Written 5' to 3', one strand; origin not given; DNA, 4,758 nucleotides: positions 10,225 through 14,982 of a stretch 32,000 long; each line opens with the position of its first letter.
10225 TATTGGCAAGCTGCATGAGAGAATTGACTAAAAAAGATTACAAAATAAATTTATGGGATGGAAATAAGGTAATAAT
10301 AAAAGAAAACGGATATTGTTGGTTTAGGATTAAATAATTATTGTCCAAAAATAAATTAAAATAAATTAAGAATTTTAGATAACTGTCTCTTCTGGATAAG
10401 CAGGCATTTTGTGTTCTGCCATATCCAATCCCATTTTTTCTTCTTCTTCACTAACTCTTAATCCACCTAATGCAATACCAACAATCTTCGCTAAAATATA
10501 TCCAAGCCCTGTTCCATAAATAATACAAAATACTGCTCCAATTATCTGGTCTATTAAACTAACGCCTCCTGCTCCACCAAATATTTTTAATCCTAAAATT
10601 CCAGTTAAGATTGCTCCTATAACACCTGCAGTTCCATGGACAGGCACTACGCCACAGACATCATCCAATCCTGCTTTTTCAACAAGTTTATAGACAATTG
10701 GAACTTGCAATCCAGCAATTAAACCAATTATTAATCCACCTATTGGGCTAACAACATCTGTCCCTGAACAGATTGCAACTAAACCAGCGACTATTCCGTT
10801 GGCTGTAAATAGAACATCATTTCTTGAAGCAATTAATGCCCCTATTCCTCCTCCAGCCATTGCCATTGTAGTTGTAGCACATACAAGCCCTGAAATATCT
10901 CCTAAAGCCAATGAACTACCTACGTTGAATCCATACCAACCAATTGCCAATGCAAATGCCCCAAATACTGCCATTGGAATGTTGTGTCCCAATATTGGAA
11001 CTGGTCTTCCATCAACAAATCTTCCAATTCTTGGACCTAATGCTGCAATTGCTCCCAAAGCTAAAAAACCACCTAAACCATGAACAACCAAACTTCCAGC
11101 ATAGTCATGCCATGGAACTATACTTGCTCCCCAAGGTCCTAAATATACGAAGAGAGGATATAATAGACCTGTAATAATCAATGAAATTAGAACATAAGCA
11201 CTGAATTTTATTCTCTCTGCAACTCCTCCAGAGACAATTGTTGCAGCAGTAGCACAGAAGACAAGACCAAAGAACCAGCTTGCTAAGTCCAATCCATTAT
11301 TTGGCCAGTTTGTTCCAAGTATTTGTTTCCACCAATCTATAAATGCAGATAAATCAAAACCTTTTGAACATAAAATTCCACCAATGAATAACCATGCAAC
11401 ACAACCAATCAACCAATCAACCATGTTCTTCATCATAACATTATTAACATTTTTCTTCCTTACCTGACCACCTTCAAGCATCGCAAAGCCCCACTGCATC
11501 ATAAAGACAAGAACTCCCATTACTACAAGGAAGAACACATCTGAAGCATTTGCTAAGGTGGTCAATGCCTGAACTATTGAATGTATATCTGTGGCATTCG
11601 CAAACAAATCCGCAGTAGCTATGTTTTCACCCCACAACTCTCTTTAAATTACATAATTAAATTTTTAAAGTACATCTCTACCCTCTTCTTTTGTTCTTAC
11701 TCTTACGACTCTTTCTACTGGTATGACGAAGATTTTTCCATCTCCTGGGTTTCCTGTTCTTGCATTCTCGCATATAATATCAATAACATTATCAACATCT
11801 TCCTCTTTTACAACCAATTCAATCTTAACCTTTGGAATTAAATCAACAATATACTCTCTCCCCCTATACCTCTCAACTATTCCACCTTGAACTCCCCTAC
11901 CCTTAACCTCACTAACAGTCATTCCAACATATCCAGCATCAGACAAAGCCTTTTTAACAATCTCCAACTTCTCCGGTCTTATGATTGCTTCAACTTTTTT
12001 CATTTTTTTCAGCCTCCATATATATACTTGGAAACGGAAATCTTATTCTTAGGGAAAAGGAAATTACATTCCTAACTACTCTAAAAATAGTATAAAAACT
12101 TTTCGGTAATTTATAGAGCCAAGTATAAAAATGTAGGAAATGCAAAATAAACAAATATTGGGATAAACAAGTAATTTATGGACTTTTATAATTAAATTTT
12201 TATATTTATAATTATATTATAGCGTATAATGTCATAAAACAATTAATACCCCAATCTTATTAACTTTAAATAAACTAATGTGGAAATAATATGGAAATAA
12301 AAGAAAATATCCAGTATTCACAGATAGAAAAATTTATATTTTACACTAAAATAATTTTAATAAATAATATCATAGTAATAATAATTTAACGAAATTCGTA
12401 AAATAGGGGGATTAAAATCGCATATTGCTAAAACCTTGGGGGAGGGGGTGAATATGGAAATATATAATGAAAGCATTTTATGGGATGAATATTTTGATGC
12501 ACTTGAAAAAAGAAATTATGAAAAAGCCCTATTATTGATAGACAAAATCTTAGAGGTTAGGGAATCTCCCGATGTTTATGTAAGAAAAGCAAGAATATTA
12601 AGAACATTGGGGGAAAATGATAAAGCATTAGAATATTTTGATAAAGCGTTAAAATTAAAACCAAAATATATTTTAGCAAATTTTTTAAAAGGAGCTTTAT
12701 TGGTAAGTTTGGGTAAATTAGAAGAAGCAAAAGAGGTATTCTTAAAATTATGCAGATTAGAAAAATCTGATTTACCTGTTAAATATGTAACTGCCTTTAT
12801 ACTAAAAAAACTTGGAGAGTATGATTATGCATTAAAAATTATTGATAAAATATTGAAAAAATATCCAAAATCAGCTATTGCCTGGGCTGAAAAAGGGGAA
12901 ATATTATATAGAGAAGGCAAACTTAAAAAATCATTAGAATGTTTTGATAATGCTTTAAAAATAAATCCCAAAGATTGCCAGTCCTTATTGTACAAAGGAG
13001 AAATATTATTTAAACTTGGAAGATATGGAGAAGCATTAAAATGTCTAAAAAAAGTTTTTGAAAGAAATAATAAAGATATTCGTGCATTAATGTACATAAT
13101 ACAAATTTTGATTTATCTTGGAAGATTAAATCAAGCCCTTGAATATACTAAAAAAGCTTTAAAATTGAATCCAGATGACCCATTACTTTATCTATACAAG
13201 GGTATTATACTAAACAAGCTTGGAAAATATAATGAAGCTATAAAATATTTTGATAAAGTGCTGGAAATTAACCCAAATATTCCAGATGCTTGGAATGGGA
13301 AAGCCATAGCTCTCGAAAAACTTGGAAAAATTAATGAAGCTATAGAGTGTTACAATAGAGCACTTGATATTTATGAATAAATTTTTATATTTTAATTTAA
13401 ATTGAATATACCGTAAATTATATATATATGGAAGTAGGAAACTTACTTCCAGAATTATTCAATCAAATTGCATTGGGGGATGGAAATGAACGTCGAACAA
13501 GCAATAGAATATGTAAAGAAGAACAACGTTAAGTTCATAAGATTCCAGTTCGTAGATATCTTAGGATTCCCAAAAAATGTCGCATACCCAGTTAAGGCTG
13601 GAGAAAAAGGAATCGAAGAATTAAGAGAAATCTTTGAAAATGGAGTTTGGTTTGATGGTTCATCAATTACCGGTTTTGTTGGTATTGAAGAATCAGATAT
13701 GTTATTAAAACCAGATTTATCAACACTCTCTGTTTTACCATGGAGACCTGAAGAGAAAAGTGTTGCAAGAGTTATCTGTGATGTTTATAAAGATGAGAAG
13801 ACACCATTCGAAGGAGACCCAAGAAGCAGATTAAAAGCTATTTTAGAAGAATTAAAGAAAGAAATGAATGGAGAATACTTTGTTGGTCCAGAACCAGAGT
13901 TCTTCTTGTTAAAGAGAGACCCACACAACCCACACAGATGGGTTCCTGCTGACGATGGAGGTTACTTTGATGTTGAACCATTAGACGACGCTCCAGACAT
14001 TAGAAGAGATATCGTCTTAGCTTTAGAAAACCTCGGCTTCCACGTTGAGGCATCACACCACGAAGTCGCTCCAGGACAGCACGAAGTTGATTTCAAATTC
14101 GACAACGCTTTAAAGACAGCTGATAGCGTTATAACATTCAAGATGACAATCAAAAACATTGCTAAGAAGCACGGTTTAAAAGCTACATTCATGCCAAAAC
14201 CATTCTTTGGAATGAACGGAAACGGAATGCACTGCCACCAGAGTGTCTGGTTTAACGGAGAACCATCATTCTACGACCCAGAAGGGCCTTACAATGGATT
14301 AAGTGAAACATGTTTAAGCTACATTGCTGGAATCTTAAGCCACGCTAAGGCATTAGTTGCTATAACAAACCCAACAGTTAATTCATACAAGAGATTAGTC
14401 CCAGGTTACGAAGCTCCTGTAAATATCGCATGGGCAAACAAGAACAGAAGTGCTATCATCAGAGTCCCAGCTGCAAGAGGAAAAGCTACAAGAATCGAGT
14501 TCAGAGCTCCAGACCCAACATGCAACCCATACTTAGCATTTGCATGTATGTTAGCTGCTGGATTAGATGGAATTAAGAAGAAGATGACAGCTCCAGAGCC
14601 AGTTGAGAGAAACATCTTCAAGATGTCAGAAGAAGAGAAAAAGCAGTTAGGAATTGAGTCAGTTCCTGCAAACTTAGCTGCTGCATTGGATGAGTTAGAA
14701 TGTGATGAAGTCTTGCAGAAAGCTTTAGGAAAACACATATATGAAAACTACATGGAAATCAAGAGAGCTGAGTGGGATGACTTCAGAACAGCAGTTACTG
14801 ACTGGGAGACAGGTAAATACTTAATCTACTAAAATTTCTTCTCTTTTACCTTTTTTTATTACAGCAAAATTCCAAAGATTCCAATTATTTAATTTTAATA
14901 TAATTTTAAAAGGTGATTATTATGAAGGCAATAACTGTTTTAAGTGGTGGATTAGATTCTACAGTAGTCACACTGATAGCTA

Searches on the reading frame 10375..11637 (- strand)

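Call 4: search_protein_families(library=ncbifam, proteins=[window:10375-11637:-])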
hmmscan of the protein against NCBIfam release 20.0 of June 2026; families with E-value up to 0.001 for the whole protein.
window:10375-11637:- (420 aa): 3 families
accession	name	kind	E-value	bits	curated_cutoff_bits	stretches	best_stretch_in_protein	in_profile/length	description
TIGR00836.1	amt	subfamily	2.7e-112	375.7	343.3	1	33-414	1-406/406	ammonium transporter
TIGR03644.1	marine_trans_1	hypoth_equivalog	4.4e-74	249.7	514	1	32-416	3-403/404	probable ammonium transporter, marine subtype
NF007947.0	PRK10666.1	equivalog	3.7e-42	144.7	657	1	15-414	13-426/428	ammonium transporter AmtB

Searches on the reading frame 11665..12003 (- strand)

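Call 4: search_protein_families(library=ncbifam, proteins=[window:11665-12003:-])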
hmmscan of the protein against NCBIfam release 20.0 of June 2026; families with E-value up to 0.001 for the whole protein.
window:11665-12003:- (112 aa): 2 families
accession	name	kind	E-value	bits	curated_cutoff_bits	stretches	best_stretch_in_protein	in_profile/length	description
NF008111.0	PRK10858.1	equivalog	1.8e-36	124.9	202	1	1-108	1-108/112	nitrogen regulatory protein P-II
NF007946.0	PRK10665.1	equivalog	4.7e-33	114.3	181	1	1-107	1-107/112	P-II family nitrogen regulator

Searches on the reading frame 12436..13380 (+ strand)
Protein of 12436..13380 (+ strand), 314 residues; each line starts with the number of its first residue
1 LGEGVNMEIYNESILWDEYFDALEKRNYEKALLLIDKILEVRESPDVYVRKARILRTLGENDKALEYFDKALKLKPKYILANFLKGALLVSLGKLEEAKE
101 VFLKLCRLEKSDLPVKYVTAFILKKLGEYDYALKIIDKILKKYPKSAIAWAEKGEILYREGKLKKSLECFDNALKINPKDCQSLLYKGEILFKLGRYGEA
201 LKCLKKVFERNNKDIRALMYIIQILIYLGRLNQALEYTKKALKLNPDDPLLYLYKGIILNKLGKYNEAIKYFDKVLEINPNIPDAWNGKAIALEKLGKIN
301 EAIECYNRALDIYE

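Call 4: search_protein_families(library=ncbifam, proteins=[window:12436-13380:+])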
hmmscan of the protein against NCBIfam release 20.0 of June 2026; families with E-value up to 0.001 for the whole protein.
window:12436-13380:+ (314 aa): 36 families (the best 25 are shown)
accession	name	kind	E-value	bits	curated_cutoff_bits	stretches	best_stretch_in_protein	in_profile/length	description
NF040959.1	MamA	equivalog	1.9e-40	138.5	200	4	188-312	44-168/204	magnetosome protein MamA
TIGR02917.1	PEP_TPR_lipo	equivalog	3.3e-38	131.2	312.2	1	26-310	139-424/899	XrtA/PEP-CTERM system TPR-repeat protein PrsT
TIGR02521.1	type_IV_pilW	equivalog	3.5e-25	88.9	154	3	128-241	114-229/234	type IV pilus biogenesis/stability protein PilW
NF040561.1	PrimPol_Msp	equivalog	2.3e-21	76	200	3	232-313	8-95/515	CRISPR-associated primase-polymerase type A1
NF033762.1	social_mot_Tgl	equivalog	5.6e-20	71.8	225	2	58-209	44-198/252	social motility TPR repeat lipoprotein Tgl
TIGR02552.1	LcrH_SycD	equivalog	1.1e-19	70.6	104.8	2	104-213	9-118/136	SycD/LcrH family type III secretion system chaperone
NF033920.0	C39_PA2778_fam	equivalog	4.8e-19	68.8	150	3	223-312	164-253/255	PA2778 family cysteine peptidase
TIGR00990.1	3a0801s09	subfamily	5.3e-18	65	757.25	3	177-310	327-460/615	mitochondrial import receptor subunit TOM70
NF008391.2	PRK11189.1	equivalog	1.8e-17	63.8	250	1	239-304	89-154/297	lipoprotein NlpI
TIGR00540.1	TPR_hemY_coli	hypoth_equivalog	4.9e-17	61.8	142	2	99-240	247-384/385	heme biosynthesis-associated TPR protein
NF052415.1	T3SS_chap_SctY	equivalog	1.3e-15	57.8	70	0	179-277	4-105/106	type III secretion apparatus assembly chaperone SctY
NF002725.1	PRK02603.1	equivalog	1.8e-14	54.1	143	1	229-302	49-125/173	photosystem I assembly protein Ycf3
NF041522.1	TPR_sll0314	equivalog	2.6e-14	53.1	225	1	228-285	193-257/275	Sll0314/Alr1548 family TPR repeat-containing protein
TIGR02795.1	tol_pal_ybgF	equivalog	1.3e-13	51.5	90.1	1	120-210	9-105/119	tol-pal system protein YbgF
NF047558.1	TPR_END_plus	domain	9e-13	48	32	0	48-79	2-33/56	TPR end-of-group domain-containing protein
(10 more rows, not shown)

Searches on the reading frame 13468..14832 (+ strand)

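Call 4: search_protein_families(library=ncbifam, proteins=[window:13468-14832:+])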
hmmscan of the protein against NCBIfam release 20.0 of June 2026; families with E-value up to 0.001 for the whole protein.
window:13468-14832:+ (454 aa): 5 families
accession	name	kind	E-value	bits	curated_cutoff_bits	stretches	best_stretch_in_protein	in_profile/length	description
TIGR00653.1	GlnA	equivalog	4.9e-201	668.4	429.15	1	10-452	1-461/462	type I glutamate--ammonia ligase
TIGR03105.1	gln_synth_III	equivalog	7.7e-108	360.8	469.6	1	15-452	4-434/435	type III glutamate--ammonia ligase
NF007006.0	PRK09469.1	equivalog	2.2e-107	359.6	845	2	159-445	173-460/469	glutamate--ammonia ligase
NF045547.1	GGputSyn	equivalog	8.7e-104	347.7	650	1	11-447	4-438/438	gamma-glutamylputrescine synthetase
NF041605.1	gln_syn_GlnII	equivalog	8.8e-15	54.7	500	1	59-359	33-322/333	glutamine synthetase GlnII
